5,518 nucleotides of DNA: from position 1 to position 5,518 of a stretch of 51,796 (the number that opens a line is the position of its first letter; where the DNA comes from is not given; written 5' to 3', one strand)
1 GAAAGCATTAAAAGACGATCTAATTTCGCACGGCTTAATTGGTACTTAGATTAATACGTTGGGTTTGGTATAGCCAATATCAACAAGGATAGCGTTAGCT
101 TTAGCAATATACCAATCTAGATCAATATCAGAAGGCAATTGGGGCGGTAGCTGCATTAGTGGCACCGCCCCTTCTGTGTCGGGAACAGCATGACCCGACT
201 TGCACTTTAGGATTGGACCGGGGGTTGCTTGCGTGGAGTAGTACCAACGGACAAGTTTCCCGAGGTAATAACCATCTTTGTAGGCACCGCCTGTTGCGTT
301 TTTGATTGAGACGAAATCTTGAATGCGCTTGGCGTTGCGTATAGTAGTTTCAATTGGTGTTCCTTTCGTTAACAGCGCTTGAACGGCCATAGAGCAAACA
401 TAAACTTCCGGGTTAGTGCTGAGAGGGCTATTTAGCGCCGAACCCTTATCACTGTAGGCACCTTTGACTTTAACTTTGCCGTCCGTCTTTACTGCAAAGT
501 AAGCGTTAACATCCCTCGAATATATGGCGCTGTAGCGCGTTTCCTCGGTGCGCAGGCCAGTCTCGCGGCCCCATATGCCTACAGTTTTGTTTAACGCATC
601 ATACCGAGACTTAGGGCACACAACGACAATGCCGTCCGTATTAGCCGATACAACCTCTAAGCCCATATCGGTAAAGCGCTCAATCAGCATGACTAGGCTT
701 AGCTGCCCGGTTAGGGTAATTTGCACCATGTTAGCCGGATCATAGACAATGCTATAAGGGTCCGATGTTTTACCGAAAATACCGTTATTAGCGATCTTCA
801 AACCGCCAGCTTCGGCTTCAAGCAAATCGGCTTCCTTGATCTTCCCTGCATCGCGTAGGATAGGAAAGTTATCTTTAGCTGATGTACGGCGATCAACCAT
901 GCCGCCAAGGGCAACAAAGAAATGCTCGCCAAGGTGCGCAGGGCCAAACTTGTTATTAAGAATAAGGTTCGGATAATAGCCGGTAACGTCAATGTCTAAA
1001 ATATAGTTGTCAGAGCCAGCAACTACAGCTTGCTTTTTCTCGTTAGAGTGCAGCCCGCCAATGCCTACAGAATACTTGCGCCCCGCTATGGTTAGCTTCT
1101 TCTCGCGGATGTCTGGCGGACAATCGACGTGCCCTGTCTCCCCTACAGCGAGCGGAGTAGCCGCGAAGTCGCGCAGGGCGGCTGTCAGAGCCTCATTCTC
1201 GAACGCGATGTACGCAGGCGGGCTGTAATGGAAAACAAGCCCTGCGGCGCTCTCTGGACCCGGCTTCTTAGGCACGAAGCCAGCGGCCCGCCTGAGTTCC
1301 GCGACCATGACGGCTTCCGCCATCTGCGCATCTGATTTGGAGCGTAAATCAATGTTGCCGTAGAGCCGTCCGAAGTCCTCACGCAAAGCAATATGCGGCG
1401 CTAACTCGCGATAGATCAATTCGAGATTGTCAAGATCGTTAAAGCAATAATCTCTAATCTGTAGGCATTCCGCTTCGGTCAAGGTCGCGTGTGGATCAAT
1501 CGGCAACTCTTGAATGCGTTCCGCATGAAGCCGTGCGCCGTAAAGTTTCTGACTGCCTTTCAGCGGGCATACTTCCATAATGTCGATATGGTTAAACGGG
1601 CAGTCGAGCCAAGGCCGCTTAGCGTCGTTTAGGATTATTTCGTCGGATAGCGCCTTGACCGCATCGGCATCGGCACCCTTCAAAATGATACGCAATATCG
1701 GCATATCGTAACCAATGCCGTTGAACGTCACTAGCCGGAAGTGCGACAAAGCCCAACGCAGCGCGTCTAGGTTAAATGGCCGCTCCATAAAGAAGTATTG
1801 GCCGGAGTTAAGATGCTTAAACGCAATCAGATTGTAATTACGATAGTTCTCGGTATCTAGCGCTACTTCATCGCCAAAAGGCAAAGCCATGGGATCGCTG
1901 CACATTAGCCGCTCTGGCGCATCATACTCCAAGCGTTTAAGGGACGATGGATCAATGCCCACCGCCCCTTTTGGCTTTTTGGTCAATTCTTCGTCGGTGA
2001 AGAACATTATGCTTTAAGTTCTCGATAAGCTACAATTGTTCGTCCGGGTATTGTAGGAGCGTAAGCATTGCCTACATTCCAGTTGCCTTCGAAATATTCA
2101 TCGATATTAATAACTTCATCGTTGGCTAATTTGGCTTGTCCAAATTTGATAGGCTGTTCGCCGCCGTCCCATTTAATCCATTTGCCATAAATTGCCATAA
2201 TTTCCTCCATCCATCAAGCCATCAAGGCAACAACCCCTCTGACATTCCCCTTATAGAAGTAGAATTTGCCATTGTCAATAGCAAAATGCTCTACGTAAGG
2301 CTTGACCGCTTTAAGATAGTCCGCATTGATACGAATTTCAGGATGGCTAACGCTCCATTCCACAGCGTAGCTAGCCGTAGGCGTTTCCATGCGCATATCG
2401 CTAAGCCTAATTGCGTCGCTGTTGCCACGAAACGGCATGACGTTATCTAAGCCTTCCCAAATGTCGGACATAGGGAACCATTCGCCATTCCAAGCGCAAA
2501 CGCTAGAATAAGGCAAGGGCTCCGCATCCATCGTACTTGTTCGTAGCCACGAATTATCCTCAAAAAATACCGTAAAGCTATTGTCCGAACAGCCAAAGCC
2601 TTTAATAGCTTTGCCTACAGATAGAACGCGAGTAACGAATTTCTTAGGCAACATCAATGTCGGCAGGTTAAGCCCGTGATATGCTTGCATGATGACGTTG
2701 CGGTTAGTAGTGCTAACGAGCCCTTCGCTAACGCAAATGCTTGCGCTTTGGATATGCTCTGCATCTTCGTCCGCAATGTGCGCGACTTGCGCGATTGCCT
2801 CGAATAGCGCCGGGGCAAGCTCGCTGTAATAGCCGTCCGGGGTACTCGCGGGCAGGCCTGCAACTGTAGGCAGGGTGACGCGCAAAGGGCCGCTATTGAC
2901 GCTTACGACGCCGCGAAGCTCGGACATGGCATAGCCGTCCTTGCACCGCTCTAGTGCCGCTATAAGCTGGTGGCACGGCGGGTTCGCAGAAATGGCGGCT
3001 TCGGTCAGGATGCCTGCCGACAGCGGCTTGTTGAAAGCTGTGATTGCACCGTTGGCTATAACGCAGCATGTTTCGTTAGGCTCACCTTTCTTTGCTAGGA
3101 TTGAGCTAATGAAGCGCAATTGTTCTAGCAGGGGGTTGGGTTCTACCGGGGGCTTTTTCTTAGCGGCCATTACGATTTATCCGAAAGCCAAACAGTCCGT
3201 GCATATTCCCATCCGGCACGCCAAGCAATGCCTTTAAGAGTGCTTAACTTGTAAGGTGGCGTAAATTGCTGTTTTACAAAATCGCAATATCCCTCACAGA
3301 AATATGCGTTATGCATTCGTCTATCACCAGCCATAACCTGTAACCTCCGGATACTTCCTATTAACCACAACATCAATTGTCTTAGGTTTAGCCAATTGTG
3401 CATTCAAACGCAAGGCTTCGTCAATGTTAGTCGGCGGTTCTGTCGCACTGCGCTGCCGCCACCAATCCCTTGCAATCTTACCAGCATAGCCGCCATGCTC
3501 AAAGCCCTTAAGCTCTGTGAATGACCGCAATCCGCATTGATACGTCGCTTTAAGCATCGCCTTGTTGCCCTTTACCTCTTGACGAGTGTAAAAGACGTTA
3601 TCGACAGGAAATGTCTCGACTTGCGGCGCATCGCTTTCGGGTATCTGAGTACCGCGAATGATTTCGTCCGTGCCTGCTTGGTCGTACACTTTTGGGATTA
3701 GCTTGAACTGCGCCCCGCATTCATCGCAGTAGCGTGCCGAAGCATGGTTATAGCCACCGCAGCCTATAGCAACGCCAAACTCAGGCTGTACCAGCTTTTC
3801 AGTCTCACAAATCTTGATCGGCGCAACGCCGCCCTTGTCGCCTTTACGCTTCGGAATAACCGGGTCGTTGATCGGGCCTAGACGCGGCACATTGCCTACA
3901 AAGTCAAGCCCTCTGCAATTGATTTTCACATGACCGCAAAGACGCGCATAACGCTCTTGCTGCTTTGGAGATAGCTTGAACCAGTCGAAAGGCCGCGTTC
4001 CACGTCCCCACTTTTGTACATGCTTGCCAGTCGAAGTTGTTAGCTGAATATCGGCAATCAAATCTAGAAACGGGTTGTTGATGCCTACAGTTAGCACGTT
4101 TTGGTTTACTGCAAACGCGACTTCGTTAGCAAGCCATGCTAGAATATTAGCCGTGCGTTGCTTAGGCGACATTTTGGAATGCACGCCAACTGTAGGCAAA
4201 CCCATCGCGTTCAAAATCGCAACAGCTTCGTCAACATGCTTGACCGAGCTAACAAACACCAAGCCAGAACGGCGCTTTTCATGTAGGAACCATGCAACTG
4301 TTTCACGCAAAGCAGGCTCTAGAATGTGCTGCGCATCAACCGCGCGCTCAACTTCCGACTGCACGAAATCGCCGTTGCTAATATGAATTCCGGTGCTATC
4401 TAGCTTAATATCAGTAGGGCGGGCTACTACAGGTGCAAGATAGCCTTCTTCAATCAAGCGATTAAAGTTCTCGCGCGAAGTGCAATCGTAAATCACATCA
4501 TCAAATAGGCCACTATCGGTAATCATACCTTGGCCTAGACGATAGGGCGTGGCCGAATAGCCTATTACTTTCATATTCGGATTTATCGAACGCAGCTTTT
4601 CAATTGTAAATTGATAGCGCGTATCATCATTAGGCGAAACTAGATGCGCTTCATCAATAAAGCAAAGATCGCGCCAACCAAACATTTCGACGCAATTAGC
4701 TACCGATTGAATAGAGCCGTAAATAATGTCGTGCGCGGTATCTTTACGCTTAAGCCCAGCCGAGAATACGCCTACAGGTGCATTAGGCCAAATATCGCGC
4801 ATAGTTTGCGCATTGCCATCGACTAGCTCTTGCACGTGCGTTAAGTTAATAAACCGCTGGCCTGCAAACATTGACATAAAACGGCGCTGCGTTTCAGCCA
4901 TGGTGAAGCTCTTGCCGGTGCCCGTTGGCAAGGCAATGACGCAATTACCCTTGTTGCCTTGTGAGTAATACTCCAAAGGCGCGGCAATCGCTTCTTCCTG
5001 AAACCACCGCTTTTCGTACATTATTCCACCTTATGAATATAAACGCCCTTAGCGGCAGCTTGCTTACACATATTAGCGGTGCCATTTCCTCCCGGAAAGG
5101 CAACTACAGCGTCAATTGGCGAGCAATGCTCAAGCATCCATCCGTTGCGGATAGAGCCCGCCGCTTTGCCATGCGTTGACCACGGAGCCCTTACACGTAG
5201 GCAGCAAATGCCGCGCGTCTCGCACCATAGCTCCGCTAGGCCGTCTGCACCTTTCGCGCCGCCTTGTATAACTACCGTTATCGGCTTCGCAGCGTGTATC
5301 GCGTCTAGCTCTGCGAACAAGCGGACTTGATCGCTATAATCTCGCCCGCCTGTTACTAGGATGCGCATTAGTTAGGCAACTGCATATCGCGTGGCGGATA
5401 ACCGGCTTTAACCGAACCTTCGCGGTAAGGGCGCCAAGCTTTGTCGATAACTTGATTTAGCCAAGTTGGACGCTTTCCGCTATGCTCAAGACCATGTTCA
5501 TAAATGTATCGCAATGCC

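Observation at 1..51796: Hyper-abundant, orientation-independent 8-mer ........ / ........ saturating the phage backbone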

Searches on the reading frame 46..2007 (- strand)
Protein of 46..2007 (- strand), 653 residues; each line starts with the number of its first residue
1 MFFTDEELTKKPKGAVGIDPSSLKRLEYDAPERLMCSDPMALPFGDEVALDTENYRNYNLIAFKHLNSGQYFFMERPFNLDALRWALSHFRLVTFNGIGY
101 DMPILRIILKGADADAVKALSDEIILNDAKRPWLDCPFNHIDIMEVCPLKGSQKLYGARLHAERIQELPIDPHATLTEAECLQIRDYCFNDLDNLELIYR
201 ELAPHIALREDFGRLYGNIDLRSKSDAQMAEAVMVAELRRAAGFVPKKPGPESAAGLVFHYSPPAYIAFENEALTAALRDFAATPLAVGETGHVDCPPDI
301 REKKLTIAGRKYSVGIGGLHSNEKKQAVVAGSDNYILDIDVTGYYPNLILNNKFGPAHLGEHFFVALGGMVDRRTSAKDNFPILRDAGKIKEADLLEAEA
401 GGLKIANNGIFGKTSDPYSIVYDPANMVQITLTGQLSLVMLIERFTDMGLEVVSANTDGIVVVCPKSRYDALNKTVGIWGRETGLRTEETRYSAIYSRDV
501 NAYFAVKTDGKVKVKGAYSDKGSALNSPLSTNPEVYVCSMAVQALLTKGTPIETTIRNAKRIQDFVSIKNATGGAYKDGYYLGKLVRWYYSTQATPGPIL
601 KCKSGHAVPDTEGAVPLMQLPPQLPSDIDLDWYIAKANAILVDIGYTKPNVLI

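Call 8: search_protein_families(library=pfam, proteins=[window:46-2007:-])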
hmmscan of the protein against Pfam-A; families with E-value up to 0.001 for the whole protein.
window:46-2007:- (653 aa): 0 families

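Call 30: find_related_loci(query=A1, collection=viral_contigs, flank=10000)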
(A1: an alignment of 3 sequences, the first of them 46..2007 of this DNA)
Query A1 (653 aa) in viral_contigs; peptide patterns used: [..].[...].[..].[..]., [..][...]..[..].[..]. (x = any residue, [..] = any of these).
318 stretches matched a pattern; 114 encode a relative of the query (tblastn E <= 1e-3); the best 80 are kept; 80 distinct loci.
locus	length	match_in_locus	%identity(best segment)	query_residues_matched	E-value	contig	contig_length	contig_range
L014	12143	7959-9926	42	31-648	3e-155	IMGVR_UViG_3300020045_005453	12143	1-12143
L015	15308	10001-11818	42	34-648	1e-149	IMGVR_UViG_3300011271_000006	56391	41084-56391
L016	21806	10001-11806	41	40-648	7e-148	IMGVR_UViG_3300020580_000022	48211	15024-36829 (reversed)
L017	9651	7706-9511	41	40-648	3e-146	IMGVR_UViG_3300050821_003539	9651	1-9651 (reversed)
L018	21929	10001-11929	40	14-646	6e-145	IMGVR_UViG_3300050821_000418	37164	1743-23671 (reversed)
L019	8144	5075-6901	40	32-646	3e-138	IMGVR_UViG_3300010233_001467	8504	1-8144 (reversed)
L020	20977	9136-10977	39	42-646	5e-136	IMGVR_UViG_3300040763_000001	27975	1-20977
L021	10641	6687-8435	41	48-646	2e-135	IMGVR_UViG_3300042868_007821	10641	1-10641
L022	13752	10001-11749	40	48-646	2e-133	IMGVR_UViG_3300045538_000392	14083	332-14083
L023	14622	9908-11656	40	48-646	4e-133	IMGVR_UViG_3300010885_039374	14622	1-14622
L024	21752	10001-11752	40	48-647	1e-132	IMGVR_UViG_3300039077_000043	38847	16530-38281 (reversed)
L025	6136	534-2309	41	48-648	5e-132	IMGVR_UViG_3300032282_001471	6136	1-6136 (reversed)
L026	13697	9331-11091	40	48-646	5e-131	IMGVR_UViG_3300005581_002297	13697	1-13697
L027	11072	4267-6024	42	47-645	6e-131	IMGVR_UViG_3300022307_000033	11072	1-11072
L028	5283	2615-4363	40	48-646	7e-132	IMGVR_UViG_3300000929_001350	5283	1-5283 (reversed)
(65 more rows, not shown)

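Call 37: search_dna_similar(query=window:46-2007:-, collection=phages, mode=protein, max_rows=60, rows=spread)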
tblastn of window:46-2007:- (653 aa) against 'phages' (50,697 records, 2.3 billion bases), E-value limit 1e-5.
Records with a match: 944; places in all: 947; records where one place covers at least 80% of the query: 416.
Best place of each record, by identity: <60% 944.
By first word of the organism name: Enterococcus 126; Rheinheimera 115; Pseudomonas 98; Vibrio 90; Klebsiella 77; Escherichia 56; uncultured 41; Rhodobacter 30; Flavobacterium 29; Rhizobium 27; and 60 more.
By host as written in the record: - 125; Rheinheimera sp. BAL341 115; Klebsiella pneumoniae 46; Enterococcus faecalis 39; Pseudomonas aeruginosa 31; Rhodobacter capsulatus YW1 30; Escherichia coli 23; Stenotrophomonas maltophilia 14; and 259 more.
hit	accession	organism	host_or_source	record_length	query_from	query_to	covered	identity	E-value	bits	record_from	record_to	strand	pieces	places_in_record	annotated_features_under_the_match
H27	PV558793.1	Variovorax phage VCLv21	Variovorax sp. CL14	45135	31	651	95%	46.1%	2e-169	542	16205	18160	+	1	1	record has no annotation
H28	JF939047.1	Burkholderia phage vB_BceS_KL1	Burkholderia cenocepacia C6433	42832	22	648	96%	41.6%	8e-147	477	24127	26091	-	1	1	DNA polymerase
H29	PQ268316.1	Pseudoxanthomonas phage GZ35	Pseudoxanthomonas sp.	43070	21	648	96%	41.2%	5e-145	472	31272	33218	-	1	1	nucleic acid binding protein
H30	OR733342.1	Pseudomonas phage vB_PaeS_PA16c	Pseudomonas aeruginosa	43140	21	648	96%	41.0%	3e-144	469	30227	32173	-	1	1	putative DNA polymerase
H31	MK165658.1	Pseudomonas phage vB_PaeS_SCUT-S4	Pseudomonas aeruginosa ATCC 9027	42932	21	648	96%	41.0%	1e-143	468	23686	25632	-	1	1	DNA polymerase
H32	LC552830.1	Pseudomonas phage vB_PaeS-Yazdi-M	Pseudomonas aeruginosa Y15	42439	22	648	96%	40.7%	8e-142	462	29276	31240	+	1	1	DNA polymerase I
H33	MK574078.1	Pseudomonas phage KP1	Pseudomonas sp.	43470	22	648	96%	39.6%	1e-142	465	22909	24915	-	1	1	hypothetical protein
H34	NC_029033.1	Achromobacter phage phiAxp-1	Achromobacter xylosoxidans A22732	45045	1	646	99%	37.5%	1e-122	407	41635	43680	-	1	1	DNA polymerase | DNA polymerase processivity factor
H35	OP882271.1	Pseudomonas phage MiCath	Pseudomonas putida S12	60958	46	645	91%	39.9%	9e-108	430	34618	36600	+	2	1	DNA polymerase B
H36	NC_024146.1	Enterobacteria phage 9g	Escherichia coli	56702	6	646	98%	36.8%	3e-119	397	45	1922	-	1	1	DNA polymerase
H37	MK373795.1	Escherichia phage vB_EcoS_HdSG1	Escherichia coli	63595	29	646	95%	37.4%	4e-120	399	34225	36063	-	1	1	putative DNA polymerase subunit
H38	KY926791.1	Salmonella phage SE1Kor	Salmonella enterica subsp. enterica ...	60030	29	646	95%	37.3%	6e-119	396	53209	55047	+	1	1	hypothetical protein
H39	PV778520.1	Escherichia phage RCIP0359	Escherichia coli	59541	51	646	91%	38.5%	5e-114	382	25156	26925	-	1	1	hypothetical protein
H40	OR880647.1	Escherichia phage ECP2304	Escherichia coli MQ1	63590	51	646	91%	38.3%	2e-113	380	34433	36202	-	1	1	DNA polymerase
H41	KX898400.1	Pseudomonas phage JG054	Pseudomonas aeruginosa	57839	6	647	98%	35.3%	8e-123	407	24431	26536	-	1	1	putative DNA polymerase B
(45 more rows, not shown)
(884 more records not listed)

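Call 45: search_protein_families(library=phrogs, proteins=[window:46-2007:-], max_evalue=0.00001)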
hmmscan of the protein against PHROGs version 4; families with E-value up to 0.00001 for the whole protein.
window:46-2007:- (653 aa): 3 families
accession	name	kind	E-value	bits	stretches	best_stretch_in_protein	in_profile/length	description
phrog_1252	-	DNA, RNA and nucleotide metabolism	8e-163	544.4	1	40-648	46-655/663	DNA polymerase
phrog_18505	-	DNA, RNA and nucleotide metabolism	3.8e-19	70.1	1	399-567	36-201/349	DNA polymerase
phrog_4210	-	DNA, RNA and nucleotide metabolism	2.4e-11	43.2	1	48-203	723-876/1304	DNA polymerase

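Call 60: search_solved_structures(query=window:46-2007:-, max_evalue=0.01)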
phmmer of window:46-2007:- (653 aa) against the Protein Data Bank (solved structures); distinct sequences matched with E-value up to 0.01: 0.

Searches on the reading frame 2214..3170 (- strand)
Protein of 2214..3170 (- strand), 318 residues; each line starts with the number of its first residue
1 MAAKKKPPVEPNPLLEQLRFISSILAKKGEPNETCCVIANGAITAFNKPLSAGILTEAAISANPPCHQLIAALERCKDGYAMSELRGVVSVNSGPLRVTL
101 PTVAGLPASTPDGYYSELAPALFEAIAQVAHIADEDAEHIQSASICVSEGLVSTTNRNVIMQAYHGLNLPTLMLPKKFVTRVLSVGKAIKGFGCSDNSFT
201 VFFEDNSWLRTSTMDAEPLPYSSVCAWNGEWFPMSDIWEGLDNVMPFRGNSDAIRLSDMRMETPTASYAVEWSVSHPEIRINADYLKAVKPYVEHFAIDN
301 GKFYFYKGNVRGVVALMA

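Call 45: search_protein_families(library=phrogs, proteins=[window:2214-3170:-], max_evalue=0.00001)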
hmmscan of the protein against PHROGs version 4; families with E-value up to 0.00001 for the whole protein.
window:2214-3170:- (318 aa): 1 family
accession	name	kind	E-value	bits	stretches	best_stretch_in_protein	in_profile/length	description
phrog_947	-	DNA, RNA and nucleotide metabolism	1.2e-28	101.1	1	14-295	12-332/368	DNA polymerase processivity factor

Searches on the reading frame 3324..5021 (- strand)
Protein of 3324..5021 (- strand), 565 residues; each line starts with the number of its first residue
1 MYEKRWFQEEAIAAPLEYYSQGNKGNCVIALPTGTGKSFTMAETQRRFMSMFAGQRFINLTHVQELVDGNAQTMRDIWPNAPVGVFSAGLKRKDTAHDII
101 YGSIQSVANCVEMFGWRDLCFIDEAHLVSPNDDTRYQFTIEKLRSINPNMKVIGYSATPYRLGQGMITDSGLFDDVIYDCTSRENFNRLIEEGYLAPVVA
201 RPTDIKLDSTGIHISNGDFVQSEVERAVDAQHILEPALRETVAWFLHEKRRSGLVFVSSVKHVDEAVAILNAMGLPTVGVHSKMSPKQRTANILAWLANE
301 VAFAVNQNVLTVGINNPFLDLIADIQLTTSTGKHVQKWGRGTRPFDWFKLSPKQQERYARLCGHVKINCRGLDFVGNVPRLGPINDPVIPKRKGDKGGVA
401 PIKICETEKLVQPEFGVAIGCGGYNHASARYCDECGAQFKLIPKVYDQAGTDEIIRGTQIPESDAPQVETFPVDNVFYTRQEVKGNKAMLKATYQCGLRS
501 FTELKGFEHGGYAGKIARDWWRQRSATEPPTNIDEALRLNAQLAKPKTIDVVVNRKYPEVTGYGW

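Call 8: search_protein_families(library=pfam, proteins=[window:3324-5021:-])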
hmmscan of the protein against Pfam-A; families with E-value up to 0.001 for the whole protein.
window:3324-5021:- (565 aa): 4 families
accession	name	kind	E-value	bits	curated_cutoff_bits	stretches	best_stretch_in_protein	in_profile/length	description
PF04851.21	ResIII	-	2.8e-15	57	22.5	1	5-161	5-164/164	Type III restriction enzyme, res subunit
PF00271.37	Helicase_C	-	1.5e-09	38.5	23.5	1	246-343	11-108/110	Helicase conserved C-terminal domain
PF00270.35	DEAD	-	1.2e-05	25.6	26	1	8-159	4-160/167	DEAD/DEAH box helicase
PF18766.7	SWI2_SNF2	-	0.00013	22.2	26.7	1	8-177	2-171/221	SWI2/SNF2 ATPase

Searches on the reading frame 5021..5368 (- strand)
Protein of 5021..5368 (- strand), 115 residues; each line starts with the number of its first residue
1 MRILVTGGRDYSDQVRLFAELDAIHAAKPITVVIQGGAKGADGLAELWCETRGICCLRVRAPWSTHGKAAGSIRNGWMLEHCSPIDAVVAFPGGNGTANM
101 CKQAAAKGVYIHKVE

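Call 45: search_protein_families(library=phrogs, proteins=[window:5021-5368:-], max_evalue=0.00001)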
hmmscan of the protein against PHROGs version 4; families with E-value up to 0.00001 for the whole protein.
window:5021-5368:- (115 aa): 2 families
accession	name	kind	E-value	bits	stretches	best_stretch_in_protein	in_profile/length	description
phrog_289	-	other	2.2e-23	83.9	1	1-112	23-136/500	GTP-binding domain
phrog_11222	-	unknown function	6.8e-06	27.1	1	20-100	185-264/293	-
